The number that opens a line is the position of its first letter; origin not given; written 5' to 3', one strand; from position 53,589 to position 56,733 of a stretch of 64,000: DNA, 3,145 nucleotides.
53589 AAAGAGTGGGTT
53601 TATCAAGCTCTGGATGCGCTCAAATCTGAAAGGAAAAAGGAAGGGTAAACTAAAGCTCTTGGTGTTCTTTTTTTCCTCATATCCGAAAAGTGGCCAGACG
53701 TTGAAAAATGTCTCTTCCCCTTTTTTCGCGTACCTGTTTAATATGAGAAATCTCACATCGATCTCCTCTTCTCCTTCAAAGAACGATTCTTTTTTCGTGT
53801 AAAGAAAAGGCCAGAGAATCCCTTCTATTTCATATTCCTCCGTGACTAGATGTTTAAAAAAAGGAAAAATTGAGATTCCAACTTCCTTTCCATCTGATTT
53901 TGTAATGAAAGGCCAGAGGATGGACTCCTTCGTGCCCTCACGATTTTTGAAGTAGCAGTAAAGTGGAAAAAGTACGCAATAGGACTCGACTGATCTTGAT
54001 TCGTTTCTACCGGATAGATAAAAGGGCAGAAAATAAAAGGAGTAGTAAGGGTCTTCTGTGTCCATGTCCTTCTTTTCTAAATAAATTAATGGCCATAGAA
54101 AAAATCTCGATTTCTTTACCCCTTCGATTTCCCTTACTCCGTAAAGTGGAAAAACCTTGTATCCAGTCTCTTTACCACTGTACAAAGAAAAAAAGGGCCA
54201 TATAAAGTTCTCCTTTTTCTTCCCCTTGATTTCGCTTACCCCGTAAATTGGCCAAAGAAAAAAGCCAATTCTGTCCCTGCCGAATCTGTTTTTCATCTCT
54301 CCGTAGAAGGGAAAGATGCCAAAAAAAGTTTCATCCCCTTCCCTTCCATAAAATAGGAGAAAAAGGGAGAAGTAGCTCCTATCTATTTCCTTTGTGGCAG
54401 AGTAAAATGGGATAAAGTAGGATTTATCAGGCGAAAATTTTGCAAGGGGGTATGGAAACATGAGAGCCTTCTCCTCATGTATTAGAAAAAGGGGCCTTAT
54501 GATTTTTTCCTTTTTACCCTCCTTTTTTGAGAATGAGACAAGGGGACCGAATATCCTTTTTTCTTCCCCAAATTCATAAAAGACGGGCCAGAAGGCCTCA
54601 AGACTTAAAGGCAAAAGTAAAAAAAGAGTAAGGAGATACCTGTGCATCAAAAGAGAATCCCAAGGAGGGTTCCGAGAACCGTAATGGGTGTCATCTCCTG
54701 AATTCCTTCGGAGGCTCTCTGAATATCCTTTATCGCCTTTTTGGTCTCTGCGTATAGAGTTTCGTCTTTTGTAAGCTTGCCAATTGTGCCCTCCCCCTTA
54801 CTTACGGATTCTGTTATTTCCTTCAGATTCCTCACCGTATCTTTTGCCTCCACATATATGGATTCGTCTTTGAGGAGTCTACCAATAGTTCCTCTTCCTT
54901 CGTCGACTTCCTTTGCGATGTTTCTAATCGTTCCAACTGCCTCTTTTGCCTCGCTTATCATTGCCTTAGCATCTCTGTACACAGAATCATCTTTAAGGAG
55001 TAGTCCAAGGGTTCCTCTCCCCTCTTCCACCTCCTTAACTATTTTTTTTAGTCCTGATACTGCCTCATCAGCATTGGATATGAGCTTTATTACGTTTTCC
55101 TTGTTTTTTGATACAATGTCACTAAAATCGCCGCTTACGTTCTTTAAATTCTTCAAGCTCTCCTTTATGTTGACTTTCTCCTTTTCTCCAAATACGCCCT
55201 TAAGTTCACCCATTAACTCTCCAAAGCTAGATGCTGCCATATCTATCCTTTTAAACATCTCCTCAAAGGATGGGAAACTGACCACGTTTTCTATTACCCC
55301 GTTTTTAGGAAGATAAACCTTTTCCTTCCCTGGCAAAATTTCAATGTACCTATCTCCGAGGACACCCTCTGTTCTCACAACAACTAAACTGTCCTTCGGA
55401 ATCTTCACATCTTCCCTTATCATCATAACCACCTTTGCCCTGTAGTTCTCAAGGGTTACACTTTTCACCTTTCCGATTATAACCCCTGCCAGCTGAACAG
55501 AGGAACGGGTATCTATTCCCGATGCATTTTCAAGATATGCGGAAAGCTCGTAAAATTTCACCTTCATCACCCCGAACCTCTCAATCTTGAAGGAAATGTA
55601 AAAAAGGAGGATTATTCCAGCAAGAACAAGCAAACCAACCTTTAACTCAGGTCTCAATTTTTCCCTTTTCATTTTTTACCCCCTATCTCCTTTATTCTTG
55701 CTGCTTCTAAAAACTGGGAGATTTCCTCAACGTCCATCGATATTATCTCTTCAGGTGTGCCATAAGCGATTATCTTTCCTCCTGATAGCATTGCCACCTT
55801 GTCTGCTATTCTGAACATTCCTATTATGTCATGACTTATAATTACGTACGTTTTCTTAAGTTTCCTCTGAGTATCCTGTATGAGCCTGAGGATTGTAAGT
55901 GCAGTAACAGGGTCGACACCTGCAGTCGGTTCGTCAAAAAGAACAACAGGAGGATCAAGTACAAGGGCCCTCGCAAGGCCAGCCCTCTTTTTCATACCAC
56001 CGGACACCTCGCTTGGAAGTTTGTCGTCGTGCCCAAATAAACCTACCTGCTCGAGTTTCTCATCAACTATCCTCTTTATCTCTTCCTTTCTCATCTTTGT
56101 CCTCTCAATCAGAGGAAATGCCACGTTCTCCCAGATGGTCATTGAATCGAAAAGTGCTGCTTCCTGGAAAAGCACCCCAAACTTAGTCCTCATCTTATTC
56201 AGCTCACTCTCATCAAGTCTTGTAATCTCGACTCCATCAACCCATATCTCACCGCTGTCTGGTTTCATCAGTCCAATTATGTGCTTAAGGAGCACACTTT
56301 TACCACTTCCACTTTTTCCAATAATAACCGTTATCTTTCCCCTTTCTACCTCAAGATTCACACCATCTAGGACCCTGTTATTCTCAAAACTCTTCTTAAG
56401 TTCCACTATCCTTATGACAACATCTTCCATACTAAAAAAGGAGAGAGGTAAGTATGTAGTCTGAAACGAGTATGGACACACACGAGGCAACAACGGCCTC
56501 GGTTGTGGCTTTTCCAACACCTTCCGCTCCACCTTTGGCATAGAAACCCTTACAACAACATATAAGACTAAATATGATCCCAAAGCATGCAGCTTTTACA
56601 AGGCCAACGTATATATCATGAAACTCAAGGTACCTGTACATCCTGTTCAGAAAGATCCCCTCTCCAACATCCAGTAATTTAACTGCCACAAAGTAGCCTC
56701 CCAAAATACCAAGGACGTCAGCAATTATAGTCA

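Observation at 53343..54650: Secreted protein made of about 17 [W/F]-P-[LFI]-[FY] repeats, translationally coupled to mlaFED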

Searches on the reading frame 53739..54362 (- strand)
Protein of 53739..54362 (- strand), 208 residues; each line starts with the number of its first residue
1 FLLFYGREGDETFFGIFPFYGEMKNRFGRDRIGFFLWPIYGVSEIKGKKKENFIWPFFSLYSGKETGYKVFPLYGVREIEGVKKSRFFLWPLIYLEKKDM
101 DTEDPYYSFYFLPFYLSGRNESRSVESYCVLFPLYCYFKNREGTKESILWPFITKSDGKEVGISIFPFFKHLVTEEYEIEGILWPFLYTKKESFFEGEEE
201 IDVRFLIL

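Call 82: predict_structure(alignment_id=A4)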
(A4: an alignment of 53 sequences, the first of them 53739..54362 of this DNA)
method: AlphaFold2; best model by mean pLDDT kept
length: 208 residues; sequences in the alignment: 53
mean_pLDDT: 95.1   pTM: 0.80
mean pLDDT of the five models: 95.1, 94.8, 94.6, 93.8, 93.5
residues with pLDDT >= 90: 183; 70-90: 23; 50-70: 2; < 50: 0
segments of 3 or more residues with pLDDT < 50: none
pLDDT, mean of each block of 10 residues (from residue 1): 88 95 93 97 97 97 98 98 98 98 98 98 98 97 96 96 94 96 87 91 87
secondary structure, 60 per line:
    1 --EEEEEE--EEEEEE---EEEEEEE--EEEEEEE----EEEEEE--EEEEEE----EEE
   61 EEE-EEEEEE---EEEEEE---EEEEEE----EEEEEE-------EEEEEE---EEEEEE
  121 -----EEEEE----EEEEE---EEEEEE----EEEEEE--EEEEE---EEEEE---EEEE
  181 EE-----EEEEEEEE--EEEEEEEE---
elements in order: E3-8 E11-16 E20-26 E29-35 E40-45 E48-53 E58-63 E65-70 E74-79 E83-88 E93-98 E106-111 E115-120 E126-130 E135-139 E143-148 E153-158 E161-165 E169-173 E177-182 E188-195 E198-205
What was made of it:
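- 53622..54593 (-): Aromatic-Pro hairpin array, residues 20-343: 36 short β-strands. Hydrophobic 3-5-residue arcs (LWPI, IWPF, FPL, LWPL...) alternate strictly with charged 1-3-residue turns (KG, EG, GE...). Residues 97-304 fold alone at pLDDT 95.1 (call 82).
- On Open single-layer β-hairpin repeat array (G-box/OspA-like architecture): The fragment folds alone (call 82).
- A fragment of the array folds on its own with equal confidence (call 82).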

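Call 84: fold_search(model_id=the predicted structure, library=pdb)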
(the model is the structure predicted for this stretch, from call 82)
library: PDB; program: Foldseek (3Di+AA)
matches with E <= 10: 397; with E <= 0.001: 0
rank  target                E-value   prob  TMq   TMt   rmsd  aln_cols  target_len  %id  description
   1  4ld1                  2.5e-02  1.00  0.31  0.39  12.5       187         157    8  Structural analysis of the microcephaly protein CPAP G-box domain suggests a role in centriole elongation. (released 2013-09-04)
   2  6ven_M                4.2e-02  0.41  0.18  0.11  16.6       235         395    9  Yeast COMPASS in complex with a ubiquitinated nucleosome (released 2020-01-15)
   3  7sqc_9A               4.6e-02  0.72  0.23  0.08  21.2       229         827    6  Ciliary C1 central pair apparatus isolated from Chlamydomonas reinhardtii (released 2022-04-13)
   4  4bxr_B                5.9e-02  0.89  0.26  0.29  14.3       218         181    8  Structure of the wild-type TCP10 domain of Danio rerio CPAP in complex with a peptide of Danio rerio STIL (released 2013-09-25)
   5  7mq8_LT               6.8e-02  0.33  0.17  0.07  18.3       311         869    6  Cryo-EM structure of the human SSU processome, state pre-A1 (released 2021-09-22)
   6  9lx4_A                7.9e-02  0.75  0.22  0.25  15.6       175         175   10  Crystal structure of the de novo designed protein ZZ4 (released 2025-06-04)
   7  4bxp                  1.0e-01  0.63  0.20  0.23  13.5       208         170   10  Structure of the wild-type TCP10 domain of Danio rerio CPAP (released 2013-09-25)
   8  8h93_B                1.1e-01  0.33  0.17  0.11  16.4       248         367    4  Structure of dimeric mouse SCMC core complex (released 2024-01-10)
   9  8bbe_C                1.1e-01  0.33  0.20  0.08  16.9       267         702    7  Structure of the IFT-A complex; IFT-A2 module (released 2022-12-21)
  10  4bxq                  1.2e-01  0.97  0.30  0.35  13.3       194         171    7  Structure of the E1021V mutant of the TCP10 domain of Danio rerio CPAP (released 2013-09-25)
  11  4bxr_A                1.3e-01  0.96  0.31  0.34  13.5       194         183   11  Structure of the wild-type TCP10 domain of Danio rerio CPAP in complex with a peptide of Danio rerio STIL (released 2013-09-25)
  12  3ckg                  1.6e-01  0.57  0.24  0.22  17.1       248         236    8  The crystal structure of OspA deletion mutant (released 2009-01-27)
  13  6h15_A                1.9e-01  0.25  0.17  0.09  14.6       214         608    8  Structure of LRP6 P3E3P4E4 in complex with VHH L-P2-B10 (released 2019-01-30)
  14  9qaw_B                2.1e-01  0.16  0.17  0.02  19.1       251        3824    7  CryoEM structure of the human LRP2 receptor ectodomain in complex with LRPAP1 (released 2026-03-11)
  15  7mq8_LQ               2.3e-01  0.28  0.20  0.07  14.9       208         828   10  Cryo-EM structure of the human SSU processome, state pre-A1 (released 2021-09-22)
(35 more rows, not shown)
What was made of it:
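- On Open single-layer β-hairpin repeat array (G-box/OspA-like architecture): Best Foldseek hits (call 84).
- The best structural analogues are open single-layer sheets (call 84).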

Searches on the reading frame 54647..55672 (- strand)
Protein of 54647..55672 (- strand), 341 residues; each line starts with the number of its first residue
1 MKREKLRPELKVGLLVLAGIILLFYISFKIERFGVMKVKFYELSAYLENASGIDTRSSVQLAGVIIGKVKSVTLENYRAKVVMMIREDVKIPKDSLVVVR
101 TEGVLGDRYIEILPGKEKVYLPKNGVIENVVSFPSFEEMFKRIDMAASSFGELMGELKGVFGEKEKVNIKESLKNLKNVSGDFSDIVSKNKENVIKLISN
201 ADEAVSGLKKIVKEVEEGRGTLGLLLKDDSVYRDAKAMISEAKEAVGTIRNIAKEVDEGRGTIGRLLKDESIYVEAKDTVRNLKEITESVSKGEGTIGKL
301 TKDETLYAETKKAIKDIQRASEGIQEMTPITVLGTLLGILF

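Call 3: search_protein_families(library=pfam, proteins=[window:54647-55672:-], max_evalue=0.1)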
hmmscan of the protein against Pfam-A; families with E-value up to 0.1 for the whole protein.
window:54647-55672:- (341 aa): 4 families
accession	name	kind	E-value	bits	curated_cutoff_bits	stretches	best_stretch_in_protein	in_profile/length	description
PF02470.25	MlaD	-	4.8e-19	68.8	25.1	1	41-115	3-81/81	MlaD protein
PF20400.3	BAR_4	-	0.04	14.1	27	1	166-216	41-91/192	BAR-like domain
PF06103.16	DUF948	-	0.078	13.6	37.2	0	277-327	22-73/89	Bacterial protein of unknown function (DUF948)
PF12296.13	HsbA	-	0.096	13.6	33.5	0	282-332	7-61/121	Hydrophobic surface binding protein A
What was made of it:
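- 54647..55672 (-): mlaD: 341 aa, made of a TM helix, an MCE domain (41-115), a helical 'needle' region of about 190 residues with three ~40-aa repeats, and a C-terminal hydrophobic peptide. PF02470 (call 3).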

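Call 4: search_protein_families(library=ncbifam, proteins=[window:54647-55672:-], max_evalue=0.1)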
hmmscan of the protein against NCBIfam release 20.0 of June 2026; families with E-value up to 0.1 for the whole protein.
window:54647-55672:- (341 aa): 9 families
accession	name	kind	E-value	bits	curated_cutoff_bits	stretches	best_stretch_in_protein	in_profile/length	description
TIGR04430.1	OM_asym_MlaD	equivalog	1.5e-31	109.2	135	1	9-140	6-140/146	outer membrane lipid asymmetry maintenance protein MlaD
TIGR00996.1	Mtu_fam_mce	paralog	6.7e-26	91.1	140.5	1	12-149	5-145/291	MCE family protein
NF047463.1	CllEntPrLepto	equivalog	4.9e-11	42.6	400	2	9-246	6-223/250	mammalian cell entry protein Mce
NF011556.0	PRK14981.2-2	equivalog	0.002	18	182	1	196-290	13-101/124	DNA-directed RNA polymerase subunit F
TIGR02930.1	vnfG_nitrog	equivalog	0.0066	16.8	141.7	0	202-255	25-78/109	V-containing nitrogenase subunit delta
TIGR04527.1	mycoplas_twoTM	subfamily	0.0072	16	125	1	141-254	64-171/248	MG_279/MG_280 family protein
NF005825.0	PRK07714.1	equivalog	0.021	15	113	1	193-236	8-51/102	YlxQ family RNA-binding protein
NF047515.1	SpiroCoCo_C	equivalog_domain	0.099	11.8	125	0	173-299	147-269/313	SpiroCoCo family coiled-coil protein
NF033950.0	Cas12c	equivalog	0.1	10.2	250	0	169-258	363-450/1246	type V CRISPR-associated protein Cas12c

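Call 101: search_solved_structures(query=window:54647-55672:-, max_evalue=0.01)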
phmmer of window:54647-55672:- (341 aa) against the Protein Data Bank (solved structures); distinct sequences matched with E-value up to 0.01: 14.
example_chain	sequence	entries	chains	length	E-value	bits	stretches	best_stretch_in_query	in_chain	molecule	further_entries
7ch8_A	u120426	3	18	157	2e-16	63.6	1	9-139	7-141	MlaD domain-containing protein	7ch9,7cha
7d08_G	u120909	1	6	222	9.2e-13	51.6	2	8-78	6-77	MCE family protein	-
6z5u_E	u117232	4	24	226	9.9e-13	51.5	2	8-78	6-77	MCE family protein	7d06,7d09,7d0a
6ic4_A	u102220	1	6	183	2.7e-11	46.8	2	12-78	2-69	Toluene tolerance efflux transporter (ABC superfamily, PerI-bind)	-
6zy2_A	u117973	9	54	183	5.7e-11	45.7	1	7-118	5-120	YrbD protein | Outer membrane lipid asymmetry maintenance protein MlaD | Intermembrane phospholipid transport system binding protein MlaD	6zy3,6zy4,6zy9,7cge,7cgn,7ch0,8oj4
6xbd_A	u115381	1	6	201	6.9e-11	45.4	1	7-118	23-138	Phospholipid ABC transporter-binding protein MlaD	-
8fed_B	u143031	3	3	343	6.5e-10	42.2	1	19-283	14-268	Virulence factor Mce family protein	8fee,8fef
5uw8_A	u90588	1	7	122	3.6e-08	36.5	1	40-117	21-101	Probable phospholipid ABC transporter-binding protein MlaD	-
5uw2_A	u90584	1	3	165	6.6e-08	35.6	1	40-118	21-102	Probable phospholipid ABC transporter-binding protein MlaD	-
8hpz_A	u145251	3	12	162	6.7e-08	35.6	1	40-118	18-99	Intermembrane phospholipid transport system binding protein MlaD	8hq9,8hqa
8fed_F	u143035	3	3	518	2.3e-06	30.6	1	17-162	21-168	Mce-family protein mce1f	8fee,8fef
13hr_I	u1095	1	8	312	9.5e-06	28.6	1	16-240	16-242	Mce/MlaD domain-containing protein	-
8fed_C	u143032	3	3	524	0.00099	21.9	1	48-206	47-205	MCE-family protein MCE1c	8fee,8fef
8fed_E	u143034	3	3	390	0.0017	21.2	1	51-118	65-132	Virulence factor Mce family protein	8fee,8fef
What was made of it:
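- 54647..55672 (-): PDB matches extend into the needles of Mce1B (residues 19-283) and of a 312-aa Mce/MlaD protein (13hr_I, residues 16-240) (call 101).
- Closest known: PqiC / PA3214. Same: The window MlaD matches a 312-aa Mce/MlaD-domain chain (13hr_I) that I take, unverified, to be PA3213 (call 101).
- It aligns into solved MCE needles (call 101).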

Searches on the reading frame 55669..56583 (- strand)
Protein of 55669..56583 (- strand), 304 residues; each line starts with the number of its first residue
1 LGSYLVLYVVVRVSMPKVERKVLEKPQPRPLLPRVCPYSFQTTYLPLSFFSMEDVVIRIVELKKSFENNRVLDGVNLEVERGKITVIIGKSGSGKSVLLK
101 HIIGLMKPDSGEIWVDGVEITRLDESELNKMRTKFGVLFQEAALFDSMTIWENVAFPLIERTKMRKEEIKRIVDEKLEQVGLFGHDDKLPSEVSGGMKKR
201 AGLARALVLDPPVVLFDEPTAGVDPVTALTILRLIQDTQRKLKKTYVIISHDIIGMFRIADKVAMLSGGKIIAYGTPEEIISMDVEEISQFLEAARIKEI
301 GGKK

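Call 3: search_protein_families(library=pfam, proteins=[window:55669-56583:-], max_evalue=0.1)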
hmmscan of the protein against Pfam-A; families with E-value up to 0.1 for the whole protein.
window:55669-56583:- (304 aa): 16 families
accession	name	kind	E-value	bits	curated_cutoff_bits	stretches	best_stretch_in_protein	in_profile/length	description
PF00005.33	ABC_tran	-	4.9e-36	124.8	25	1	72-221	1-137/137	ABC transporter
PF13304.12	AAA_21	-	2.9e-09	37.9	27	2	189-249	234-295/304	AAA domain, putative AbiEii toxin, Type IV TA system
PF13555.12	AAA_29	-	9.1e-05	22.6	27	1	71-110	11-50/61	P-loop containing region of AAA domain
PF25199.1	nSTAND_NTPase5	-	0.00023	21.5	34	1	77-141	36-103/145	Novel STAND NTPase 5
PF01637.24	ATPase_2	-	0.00065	20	33.2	1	78-154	16-101/225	ATPase domain predominantly from Archaea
PF03193.22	RsgA_GTPase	-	0.0017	18.7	30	1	70-109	95-133/174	RsgA GTPase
PF02463.25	SMC_N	-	0.0028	17.5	40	0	82-102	24-44/220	RecF/RecN/SMC N terminal domain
PF00437.27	T2SSE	-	0.0032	16.6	24.9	1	38-139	92-200/370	Type II/IV secretion system protein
PF13401.12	AAA_22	-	0.0056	17.4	27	1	81-109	4-32/130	AAA domain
PF13175.12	AAA_15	-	0.011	15.9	32.1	1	77-131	19-68/374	AAA ATPase domain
PF05729.18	NACHT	-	0.02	15.2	26.7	1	85-105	3-23/167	NACHT domain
PF13476.12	AAA_23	-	0.024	15.7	27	1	68-102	6-39/201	AAA domain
PF09818.15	ABC_ATPase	-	0.049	13.1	23.2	0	68-102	68-99/283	P-loop domain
PF20720.3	nSTAND3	-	0.053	13.7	27.2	0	79-105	14-40/155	Novel STAND NTPase 3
PF13173.12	AAA_14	-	0.069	13.6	27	0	82-175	2-87/129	AAA domain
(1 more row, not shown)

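Call 4: search_protein_families(library=ncbifam, proteins=[window:55669-56583:-], max_evalue=0.1)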
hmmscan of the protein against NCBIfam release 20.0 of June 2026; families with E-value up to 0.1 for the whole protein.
window:55669-56583:- (304 aa): 201 families (the best 25 are shown)
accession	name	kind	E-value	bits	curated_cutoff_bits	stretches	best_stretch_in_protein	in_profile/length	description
NF008809.0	PRK11831.1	equivalog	3.3e-62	210.2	441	1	56-293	8-245/270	phospholipid ABC transporter ATP-binding protein MlaF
TIGR01186.1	proV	subfamily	2.3e-56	191.5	326.6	1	72-298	9-236/363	betaine/proline/choline family ABC transporter ATP-binding protein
TIGR02314.1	ABC_MetN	equivalog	1.7e-52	178.6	499.7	1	68-288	17-236/343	methionine ABC transporter ATP-binding protein MetN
TIGR04521.1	ECF_ATPase_2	equivalog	1.1e-51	175.6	330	1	67-287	16-238/279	energy-coupling factor transporter ATPase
TIGR03265.1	PhnT2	equivalog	2.9e-51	174.8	457.7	1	56-282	4-224/353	putative 2-aminoethylphosphonate ABC transporter ATP-binding protein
NF040933.2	ABC_arch_GlcV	equivalog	1.6e-50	172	450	1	56-285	2-234/357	glucose ABC transporter ATP-binding protein GlcV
TIGR00968.1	3a0106s01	subfamily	1.6e-50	171.9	342.75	1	57-283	1-221/237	sulfate ABC transporter ATP-binding protein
TIGR03415.1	ABC_choXWV_ATP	equivalog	1.2e-48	166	483.75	1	73-286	41-258/382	choline ABC transporter ATP-binding protein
TIGR04520.1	ECF_ATPase_1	equivalog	3.4e-48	164.4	315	1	59-284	3-227/269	energy-coupling factor transporter ATPase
TIGR02673.1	FtsE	equivalog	2.1e-47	161.6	264.85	1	56-267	1-211/214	cell division ATP-binding protein FtsE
NF007027.0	PRK09493.1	equivalog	8e-47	159.6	379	1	57-291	2-235/240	glutamine ABC transporter ATP-binding protein GlnQ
NF043075.1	MMSYN1_0197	equivalog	1.2e-46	159.2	550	1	56-282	2-222/341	spermidine/putrescine ABC transporter ATP-binding protein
TIGR02315.1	ABC_phnC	equivalog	1.4e-46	158.9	266.1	1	56-288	1-241/243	phosphonate ABC transporter ATP-binding protein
TIGR00972.1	3a0107s01c2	equivalog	8.9e-46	156.2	343.2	1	57-284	2-234/248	phosphate ABC transporter ATP-binding protein PstB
NF010158.0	PRK13637.1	equivalog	9.5e-46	156.2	390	1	64-289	16-240/287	energy-coupling factor transporter ATPase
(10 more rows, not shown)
